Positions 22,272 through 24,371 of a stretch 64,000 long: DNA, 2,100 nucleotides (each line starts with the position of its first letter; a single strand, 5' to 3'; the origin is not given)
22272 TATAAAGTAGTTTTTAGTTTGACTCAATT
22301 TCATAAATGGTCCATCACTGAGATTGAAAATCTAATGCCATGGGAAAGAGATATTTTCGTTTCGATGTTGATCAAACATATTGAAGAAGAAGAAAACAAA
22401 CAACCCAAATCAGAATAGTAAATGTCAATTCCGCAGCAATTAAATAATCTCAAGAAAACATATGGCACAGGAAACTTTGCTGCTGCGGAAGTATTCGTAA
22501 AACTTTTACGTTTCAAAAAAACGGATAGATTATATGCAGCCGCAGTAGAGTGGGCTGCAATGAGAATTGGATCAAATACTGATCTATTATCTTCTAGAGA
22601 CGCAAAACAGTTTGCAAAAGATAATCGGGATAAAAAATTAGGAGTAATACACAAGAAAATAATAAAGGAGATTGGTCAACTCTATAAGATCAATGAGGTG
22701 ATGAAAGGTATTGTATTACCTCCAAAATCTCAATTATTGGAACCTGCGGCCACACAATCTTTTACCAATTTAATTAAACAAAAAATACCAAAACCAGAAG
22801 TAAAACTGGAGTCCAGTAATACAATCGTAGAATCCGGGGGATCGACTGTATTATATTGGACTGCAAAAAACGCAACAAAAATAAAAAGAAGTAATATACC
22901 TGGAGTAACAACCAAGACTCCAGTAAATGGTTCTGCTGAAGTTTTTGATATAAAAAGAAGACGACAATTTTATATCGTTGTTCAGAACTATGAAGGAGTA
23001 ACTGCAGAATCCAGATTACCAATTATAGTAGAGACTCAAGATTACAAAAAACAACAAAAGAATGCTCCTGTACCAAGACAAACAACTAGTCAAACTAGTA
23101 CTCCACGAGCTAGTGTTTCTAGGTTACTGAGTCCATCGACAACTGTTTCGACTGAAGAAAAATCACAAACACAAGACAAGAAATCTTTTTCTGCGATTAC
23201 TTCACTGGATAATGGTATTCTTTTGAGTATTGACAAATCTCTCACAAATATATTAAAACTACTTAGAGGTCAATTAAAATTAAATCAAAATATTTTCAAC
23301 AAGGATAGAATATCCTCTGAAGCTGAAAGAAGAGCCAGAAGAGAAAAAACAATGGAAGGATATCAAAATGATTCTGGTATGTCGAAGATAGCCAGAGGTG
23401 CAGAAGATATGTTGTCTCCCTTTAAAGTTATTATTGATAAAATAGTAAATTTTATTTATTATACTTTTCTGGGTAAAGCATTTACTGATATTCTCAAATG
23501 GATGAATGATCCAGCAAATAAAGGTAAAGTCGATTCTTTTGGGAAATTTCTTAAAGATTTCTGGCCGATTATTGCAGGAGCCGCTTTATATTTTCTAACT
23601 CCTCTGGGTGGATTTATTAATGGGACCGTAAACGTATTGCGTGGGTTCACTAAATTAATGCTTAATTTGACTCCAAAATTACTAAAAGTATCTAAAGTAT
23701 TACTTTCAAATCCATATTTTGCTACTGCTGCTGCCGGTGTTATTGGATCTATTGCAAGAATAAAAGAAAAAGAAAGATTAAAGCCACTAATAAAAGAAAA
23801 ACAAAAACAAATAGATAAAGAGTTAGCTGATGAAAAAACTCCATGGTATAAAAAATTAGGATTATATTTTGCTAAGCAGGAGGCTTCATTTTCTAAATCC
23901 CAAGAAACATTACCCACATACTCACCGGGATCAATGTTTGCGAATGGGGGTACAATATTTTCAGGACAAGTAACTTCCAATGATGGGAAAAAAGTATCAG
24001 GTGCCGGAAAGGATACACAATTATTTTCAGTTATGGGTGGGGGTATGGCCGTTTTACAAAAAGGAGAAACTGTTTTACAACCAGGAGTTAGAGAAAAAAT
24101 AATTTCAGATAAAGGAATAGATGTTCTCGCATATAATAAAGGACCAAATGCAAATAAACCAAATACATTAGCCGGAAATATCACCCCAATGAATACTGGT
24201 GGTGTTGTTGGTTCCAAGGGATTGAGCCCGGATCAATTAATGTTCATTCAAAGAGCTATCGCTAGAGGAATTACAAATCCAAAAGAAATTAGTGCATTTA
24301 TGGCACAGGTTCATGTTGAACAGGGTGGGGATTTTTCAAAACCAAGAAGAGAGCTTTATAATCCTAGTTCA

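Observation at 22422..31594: Cell-wall-lytic domains (GH19-like, SLT, M23) sit on two giant tape-measure-like tail proteins while the gp5-like spike lacks a lysozyme domain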

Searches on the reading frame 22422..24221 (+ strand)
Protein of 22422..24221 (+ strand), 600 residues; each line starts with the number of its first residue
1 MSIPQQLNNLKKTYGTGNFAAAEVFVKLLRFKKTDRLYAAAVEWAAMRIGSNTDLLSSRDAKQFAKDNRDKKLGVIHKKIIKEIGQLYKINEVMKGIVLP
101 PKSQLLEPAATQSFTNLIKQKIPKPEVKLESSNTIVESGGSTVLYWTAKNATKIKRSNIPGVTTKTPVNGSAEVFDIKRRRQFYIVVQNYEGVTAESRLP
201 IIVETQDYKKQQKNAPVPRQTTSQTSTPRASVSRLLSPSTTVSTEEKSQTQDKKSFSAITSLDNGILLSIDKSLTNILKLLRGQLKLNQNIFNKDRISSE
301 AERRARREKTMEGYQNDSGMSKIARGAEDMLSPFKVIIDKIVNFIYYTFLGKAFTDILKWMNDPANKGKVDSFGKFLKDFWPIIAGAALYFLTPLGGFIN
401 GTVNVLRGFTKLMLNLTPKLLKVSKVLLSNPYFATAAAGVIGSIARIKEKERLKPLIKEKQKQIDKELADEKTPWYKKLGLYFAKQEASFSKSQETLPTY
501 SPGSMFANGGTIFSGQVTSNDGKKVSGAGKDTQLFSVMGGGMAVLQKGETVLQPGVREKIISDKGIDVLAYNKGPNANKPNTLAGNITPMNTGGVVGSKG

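Call 37: find_homologous_proteins(query=window:22422-24221:+, max_evalue=0.00001)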
Query window:22422-24221:+ (600 aa): 59 proteins with E <= 0.00001 among 8000 candidates.
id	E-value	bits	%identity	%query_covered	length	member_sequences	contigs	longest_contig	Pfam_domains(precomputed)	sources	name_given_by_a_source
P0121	0.0e+0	1310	100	100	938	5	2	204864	PF00182.25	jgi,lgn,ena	jgi:predicted chitinase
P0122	1.9e-284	963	74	100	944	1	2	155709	PF00182.25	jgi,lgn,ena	jgi:hypothetical protein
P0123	7.3e-284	961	74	100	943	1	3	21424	PF00182.25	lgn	-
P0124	1.5e-283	960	74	100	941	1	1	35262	PF00182.25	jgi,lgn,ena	jgi:predicted chitinase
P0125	4.3e-283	958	75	100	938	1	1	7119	PF00182.25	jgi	jgi:predicted chitinase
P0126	1.7e-275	933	74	100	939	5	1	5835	PF00182.25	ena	-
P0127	2.8e-213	728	57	100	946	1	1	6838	-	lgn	-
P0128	3.8e-213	727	57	100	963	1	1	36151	-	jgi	jgi:hypothetical protein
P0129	7.9e-213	726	57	100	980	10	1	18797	-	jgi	jgi:hypothetical protein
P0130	5.9e-211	720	57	100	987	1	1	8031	PF00182.25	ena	-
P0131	3.3e-187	642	54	100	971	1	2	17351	-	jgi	jgi:hypothetical protein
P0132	4.3e-184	631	52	100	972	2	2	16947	-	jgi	jgi:hypothetical protein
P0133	1.0e-180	620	52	100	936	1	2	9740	PF18013.7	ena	-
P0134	3.4e-180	618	52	100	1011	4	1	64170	-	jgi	jgi:hypothetical protein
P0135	2.3e-179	616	51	100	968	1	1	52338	-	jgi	jgi:hypothetical protein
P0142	4.8e-166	572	53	69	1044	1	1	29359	-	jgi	jgi:hypothetical protein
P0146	3.3e-164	566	46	100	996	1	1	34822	-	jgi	jgi:hypothetical protein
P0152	1.1e-152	528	48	100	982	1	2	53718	-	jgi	jgi:hypothetical protein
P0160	4.5e-136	473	43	100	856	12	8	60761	-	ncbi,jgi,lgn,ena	jgi:hypothetical protein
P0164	2.6e-123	431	38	100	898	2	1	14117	-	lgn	-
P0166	1.3e-121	425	45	69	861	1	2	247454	-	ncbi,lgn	-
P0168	6.7e-120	419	44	69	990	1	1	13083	-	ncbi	-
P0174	3.4e-23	100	29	55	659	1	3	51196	-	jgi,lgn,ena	jgi:hypothetical protein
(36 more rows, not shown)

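Call 39: search_protein_families(library=pfam, proteins=[P0128, P0134, P0142, P0146, P0152, P0160, P0164, P0166, P0168, P0174], max_evalue=0.01)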
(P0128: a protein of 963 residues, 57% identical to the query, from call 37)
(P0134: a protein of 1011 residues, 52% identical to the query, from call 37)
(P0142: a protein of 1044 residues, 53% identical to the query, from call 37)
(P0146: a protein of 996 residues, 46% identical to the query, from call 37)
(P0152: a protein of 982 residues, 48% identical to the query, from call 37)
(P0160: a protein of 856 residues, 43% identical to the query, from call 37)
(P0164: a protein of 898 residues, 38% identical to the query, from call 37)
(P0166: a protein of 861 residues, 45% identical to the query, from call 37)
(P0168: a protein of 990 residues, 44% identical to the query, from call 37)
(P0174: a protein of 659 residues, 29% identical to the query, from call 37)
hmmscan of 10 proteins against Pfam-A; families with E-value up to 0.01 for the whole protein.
P0128 (963 aa): 0 families

P0134 (1011 aa): 0 families

P0142 (1044 aa): 0 families

P0146 (996 aa): 0 families

P0152 (982 aa): 0 families

P0160 (856 aa): 0 families

P0164 (898 aa): 0 families

P0166 (861 aa): 0 families

P0168 (990 aa): 0 families

P0174 (659 aa): 0 families

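Call 94: search_solved_structures(query=window:22422-24221:+, max_evalue=5)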
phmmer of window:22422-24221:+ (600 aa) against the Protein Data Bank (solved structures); distinct sequences matched with E-value up to 5: 1.
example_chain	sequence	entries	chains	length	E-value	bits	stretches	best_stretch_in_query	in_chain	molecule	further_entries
4ci8_A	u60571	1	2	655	0.18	13.5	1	509-593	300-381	ECHINODERM MICROTUBULE-ASSOCIATED PROTEIN-LIKE 1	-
